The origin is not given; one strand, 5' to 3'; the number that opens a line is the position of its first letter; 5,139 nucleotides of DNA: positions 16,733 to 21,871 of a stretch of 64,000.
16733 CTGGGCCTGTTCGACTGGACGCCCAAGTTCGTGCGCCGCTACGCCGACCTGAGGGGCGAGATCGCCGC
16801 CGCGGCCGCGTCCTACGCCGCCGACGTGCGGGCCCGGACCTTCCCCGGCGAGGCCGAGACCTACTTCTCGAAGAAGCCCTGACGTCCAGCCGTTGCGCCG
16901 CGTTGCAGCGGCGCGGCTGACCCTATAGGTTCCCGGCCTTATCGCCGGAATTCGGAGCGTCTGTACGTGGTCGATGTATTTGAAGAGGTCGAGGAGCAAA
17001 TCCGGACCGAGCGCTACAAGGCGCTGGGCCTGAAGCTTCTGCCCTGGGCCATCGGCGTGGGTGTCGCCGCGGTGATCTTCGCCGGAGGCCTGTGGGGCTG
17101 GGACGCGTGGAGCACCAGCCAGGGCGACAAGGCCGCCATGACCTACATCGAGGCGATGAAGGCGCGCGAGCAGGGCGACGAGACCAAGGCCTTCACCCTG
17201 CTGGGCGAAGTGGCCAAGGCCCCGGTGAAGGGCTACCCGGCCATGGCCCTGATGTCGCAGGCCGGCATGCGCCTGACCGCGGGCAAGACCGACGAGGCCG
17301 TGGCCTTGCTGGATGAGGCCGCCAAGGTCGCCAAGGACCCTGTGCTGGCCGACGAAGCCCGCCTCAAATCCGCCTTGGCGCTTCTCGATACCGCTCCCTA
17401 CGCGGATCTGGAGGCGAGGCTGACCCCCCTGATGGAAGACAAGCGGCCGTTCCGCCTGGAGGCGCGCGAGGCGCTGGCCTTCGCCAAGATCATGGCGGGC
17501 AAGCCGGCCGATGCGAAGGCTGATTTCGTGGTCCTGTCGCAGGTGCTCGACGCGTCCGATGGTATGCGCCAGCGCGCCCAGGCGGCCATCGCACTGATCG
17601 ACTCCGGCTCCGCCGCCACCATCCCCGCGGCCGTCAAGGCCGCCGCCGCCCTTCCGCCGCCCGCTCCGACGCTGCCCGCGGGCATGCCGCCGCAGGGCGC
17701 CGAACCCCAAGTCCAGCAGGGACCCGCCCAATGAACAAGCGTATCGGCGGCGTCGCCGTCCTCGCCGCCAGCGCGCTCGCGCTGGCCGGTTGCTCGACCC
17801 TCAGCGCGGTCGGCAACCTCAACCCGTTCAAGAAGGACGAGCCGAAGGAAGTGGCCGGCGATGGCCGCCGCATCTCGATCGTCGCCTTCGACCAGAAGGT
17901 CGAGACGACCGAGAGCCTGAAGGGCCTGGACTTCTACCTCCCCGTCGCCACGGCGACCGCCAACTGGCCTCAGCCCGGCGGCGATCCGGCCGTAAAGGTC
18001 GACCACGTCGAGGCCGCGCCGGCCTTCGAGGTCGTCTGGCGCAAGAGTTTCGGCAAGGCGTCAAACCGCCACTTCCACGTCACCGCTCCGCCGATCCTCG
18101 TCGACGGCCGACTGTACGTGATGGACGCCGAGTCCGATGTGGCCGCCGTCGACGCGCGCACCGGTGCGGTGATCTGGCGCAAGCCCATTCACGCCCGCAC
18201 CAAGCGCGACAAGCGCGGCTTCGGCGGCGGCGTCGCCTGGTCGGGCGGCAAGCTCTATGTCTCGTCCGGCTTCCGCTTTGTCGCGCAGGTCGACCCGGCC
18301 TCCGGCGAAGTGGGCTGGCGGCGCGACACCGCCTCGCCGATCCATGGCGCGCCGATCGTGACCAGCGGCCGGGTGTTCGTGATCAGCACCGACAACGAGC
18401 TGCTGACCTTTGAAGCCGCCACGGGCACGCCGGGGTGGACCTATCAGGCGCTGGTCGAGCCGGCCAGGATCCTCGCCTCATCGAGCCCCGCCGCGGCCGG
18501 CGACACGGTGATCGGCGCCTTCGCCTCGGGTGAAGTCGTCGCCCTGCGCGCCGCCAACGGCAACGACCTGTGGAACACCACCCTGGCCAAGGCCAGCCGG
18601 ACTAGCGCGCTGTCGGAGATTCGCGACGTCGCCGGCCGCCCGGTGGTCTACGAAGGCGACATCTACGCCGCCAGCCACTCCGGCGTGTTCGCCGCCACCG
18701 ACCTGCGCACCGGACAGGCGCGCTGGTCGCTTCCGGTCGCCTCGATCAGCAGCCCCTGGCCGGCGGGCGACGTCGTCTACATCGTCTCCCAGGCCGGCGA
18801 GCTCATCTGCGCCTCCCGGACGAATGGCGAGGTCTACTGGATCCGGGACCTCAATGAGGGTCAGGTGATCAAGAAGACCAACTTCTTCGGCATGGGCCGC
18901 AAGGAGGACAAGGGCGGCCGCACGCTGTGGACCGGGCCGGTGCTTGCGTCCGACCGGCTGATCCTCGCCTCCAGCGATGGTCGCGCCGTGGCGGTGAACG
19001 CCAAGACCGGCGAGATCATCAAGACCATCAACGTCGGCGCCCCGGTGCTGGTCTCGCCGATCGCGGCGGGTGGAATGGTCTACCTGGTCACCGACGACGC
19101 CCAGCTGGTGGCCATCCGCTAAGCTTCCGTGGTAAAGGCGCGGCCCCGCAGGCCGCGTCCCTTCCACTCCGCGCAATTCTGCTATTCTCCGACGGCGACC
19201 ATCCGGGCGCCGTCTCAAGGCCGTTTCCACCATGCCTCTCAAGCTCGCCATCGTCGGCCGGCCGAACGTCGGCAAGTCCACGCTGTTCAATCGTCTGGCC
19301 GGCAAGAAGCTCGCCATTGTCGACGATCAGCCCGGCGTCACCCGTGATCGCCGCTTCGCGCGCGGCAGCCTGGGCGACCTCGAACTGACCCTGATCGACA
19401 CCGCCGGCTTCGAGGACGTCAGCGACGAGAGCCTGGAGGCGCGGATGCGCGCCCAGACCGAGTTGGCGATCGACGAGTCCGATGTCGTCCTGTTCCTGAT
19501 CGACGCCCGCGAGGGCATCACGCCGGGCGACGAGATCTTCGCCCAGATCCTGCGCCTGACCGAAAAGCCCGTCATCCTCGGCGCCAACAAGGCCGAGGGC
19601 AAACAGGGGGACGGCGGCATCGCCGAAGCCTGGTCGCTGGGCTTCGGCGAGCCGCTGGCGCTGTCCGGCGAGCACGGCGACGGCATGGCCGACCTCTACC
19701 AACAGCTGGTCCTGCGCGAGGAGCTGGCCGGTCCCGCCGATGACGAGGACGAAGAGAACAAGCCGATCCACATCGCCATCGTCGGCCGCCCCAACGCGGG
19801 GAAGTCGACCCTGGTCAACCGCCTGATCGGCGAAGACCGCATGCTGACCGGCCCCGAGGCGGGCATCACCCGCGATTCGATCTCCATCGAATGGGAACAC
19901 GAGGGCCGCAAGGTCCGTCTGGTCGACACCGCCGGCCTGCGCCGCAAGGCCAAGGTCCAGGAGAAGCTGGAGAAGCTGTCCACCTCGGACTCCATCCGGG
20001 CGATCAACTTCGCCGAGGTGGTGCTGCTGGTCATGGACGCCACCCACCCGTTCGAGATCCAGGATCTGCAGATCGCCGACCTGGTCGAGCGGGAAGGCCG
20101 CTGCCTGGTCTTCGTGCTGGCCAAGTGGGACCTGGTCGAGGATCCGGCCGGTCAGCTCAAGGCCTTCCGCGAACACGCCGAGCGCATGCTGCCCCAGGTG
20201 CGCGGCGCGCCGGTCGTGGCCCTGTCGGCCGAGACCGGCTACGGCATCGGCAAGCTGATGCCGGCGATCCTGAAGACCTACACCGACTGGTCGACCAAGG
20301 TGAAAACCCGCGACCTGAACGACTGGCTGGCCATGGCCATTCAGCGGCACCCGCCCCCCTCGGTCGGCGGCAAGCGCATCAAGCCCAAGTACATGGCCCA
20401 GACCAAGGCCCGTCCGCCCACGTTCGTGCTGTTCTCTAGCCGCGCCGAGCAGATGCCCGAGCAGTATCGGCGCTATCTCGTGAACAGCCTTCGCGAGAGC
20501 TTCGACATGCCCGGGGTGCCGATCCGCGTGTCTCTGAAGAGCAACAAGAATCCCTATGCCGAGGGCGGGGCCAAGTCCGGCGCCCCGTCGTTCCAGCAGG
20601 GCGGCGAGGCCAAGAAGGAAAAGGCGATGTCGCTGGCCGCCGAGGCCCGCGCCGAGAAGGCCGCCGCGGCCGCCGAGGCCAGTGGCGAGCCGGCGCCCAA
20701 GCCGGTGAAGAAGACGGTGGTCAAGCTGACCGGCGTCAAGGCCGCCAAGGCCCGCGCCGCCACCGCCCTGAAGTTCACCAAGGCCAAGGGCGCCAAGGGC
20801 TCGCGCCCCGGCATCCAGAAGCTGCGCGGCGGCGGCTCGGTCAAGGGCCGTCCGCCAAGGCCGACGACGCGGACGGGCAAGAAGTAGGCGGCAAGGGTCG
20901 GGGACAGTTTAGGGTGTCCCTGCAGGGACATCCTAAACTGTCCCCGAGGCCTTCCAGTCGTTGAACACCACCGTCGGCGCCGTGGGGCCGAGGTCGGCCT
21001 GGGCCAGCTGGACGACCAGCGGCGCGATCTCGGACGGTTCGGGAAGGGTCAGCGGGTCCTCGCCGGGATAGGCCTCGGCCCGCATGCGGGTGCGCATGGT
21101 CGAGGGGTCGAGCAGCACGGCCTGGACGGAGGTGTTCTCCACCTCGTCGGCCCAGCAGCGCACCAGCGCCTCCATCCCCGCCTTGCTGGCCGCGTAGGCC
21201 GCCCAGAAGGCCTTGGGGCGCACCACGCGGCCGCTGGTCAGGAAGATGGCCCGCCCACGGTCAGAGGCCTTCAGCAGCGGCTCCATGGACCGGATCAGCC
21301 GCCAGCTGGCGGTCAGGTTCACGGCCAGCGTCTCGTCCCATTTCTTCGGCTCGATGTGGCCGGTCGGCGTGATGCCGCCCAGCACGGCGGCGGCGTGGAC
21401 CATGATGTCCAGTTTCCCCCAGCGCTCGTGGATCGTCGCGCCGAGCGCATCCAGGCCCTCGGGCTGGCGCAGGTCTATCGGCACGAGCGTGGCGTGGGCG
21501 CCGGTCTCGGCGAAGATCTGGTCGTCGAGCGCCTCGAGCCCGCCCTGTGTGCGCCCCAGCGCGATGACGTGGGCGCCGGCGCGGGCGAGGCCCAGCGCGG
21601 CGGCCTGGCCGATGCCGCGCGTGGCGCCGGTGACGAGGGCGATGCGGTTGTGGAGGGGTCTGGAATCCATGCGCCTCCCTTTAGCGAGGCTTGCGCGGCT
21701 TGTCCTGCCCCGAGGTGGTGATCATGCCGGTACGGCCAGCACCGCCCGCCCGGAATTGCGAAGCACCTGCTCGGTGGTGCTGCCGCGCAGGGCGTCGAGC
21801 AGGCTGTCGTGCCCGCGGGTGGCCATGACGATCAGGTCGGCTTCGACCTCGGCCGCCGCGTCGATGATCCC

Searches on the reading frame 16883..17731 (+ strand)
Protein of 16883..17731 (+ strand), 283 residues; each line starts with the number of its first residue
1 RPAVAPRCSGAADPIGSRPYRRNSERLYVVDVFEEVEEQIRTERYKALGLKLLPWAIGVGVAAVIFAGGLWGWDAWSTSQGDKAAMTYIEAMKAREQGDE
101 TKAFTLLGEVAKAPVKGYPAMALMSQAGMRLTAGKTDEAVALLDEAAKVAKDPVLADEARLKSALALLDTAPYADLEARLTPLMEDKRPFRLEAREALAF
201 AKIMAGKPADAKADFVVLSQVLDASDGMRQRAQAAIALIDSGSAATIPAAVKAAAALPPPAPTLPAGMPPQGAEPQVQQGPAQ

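Call 64: search_protein_families(library=pfam, proteins=[window:16883-17731:+], max_evalue=0.001)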
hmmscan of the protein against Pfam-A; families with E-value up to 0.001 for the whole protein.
window:16883-17731:+ (283 aa): 1 family
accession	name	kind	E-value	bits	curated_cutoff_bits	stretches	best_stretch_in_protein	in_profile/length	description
PF09976.15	TPR_21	-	7.3e-10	39.3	25.5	1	59-180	11-136/193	Tetratricopeptide repeat-like domain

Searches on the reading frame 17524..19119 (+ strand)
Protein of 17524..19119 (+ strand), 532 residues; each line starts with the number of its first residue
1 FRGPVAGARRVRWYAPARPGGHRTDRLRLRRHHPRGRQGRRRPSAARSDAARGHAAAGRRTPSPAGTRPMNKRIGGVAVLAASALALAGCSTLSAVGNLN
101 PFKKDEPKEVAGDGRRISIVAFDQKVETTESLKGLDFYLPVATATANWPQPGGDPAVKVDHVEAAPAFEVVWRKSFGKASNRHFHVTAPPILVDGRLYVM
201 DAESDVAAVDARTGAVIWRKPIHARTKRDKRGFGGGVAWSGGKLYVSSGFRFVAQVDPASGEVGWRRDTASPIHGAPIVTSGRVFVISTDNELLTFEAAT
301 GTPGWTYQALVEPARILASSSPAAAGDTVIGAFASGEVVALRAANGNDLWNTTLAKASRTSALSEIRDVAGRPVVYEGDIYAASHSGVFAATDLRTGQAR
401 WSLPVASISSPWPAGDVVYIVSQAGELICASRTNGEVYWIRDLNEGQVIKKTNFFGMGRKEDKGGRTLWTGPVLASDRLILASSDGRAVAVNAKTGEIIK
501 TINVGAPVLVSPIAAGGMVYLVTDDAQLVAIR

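Call 64: search_protein_families(library=pfam, proteins=[window:17524-19119:+], max_evalue=0.001)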
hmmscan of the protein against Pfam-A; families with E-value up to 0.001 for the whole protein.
window:17524-19119:+ (532 aa): 4 families
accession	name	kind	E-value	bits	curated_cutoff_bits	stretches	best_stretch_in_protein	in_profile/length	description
PF13360.13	PQQ_2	-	7.2e-74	248.8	27.6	3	203-440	2-232/233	Outer membrane protein assembly factor BamB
PF01011.28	PQQ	-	7e-24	84.9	26.7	1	168-230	27-93/595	Glucose/ethanol/alcohol dehydrogenase, beta-propeller domain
PF13570.13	Beta-prop_ACSF4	-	2.9e-23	83.2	133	1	188-531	7-327/329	Beta-alanine-activating enzyme, beta-propeller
PF25293.1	Beta-prop_EMC1_N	-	1.3e-11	45.1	34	0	243-359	33-152/219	EMC1 N-terminal beta-propeller domain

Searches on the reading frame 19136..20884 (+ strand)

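Call 64: search_protein_families(library=pfam, proteins=[window:19136-20884:+], max_evalue=0.001)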
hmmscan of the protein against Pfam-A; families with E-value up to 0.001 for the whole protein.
window:19136-20884:+ (583 aa): 21 families
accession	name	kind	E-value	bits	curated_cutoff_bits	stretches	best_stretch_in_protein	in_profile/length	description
PF01926.29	MMR_HSR1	-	4.8e-55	185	21.9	2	37-152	2-113/113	50S ribosome-binding GTPase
PF14714.11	KH_dom-like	-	3.6e-30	104.5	27.3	1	388-468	1-81/81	KH-domain-like of EngA bacterial GTPase enzymes, C-terminal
PF02421.24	FeoB_N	-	2e-25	89.5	27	2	36-152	2-114/156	Ferrous iron transport protein B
PF00009.33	GTP_EFTU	-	2.2e-18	66.9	26.5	1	211-381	4-185/188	Elongation factor Tu GTP binding domain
PF00350.29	Dynamin_N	-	4.9e-18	66.1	27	1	213-256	1-43/168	Dynamin family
PF04548.22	AIG1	-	1.3e-12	47.9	27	1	213-315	3-105/212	AIG1 family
PF03193.22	RsgA_GTPase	-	2.8e-08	34.2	30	0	213-239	109-135/174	RsgA GTPase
PF00071.28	Ras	-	9.1e-08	32.3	21.6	0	36-153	1-114/162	Ras family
PF08477.19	Roc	-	2.3e-06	28.3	27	0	36-95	1-69/119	Ras of Complex, Roc, domain of DAPkinase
PF00005.33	ABC_tran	-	3.6e-06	28.1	25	0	213-284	14-80/137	ABC transporter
PF05621.17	TniB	-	8.7e-06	25.7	22.4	0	206-305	31-130/189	Bacterial TniB protein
PF09439.16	SRPRB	-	1.2e-05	25.2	25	0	212-292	5-78/178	Signal recognition particle receptor beta subunit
PF00025.27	Arf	-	1.3e-05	25.2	22.3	0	207-251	11-55/174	ADP-ribosylation factor family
PF13401.12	AAA_22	-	0.00012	22.8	27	0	37-141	8-107/130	AAA domain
PF00735.24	Septin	-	0.00017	21.4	26.2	0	34-98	4-78/280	Septin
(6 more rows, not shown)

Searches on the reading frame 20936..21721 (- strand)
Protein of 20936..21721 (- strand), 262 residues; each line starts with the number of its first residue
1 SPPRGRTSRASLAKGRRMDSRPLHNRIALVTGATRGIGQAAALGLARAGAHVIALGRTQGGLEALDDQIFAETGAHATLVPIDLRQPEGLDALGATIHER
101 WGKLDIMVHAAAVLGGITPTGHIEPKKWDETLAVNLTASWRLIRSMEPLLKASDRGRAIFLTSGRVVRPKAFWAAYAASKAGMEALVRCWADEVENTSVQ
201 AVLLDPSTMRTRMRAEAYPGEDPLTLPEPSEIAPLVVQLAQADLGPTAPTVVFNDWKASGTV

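Call 64: search_protein_families(library=pfam, proteins=[window:20936-21721:-], max_evalue=0.001)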
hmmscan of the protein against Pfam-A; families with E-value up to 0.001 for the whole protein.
window:20936-21721:- (262 aa): 4 families
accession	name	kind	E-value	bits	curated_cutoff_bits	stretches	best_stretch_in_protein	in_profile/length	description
PF00106.31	adh_short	-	1.8e-42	145.5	26.6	1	27-219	2-192/195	short chain dehydrogenase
PF13561.12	adh_short_C2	-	4.8e-33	115.1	27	1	32-223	1-189/236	Enoyl-(Acyl carrier protein) reductase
PF08659.16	KR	-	3.3e-12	47.1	22.6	1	29-198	4-172/180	KR domain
PF01370.27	Epimerase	-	1.6e-05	24.9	20.9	1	28-194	1-160/240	NAD dependent epimerase/dehydratase family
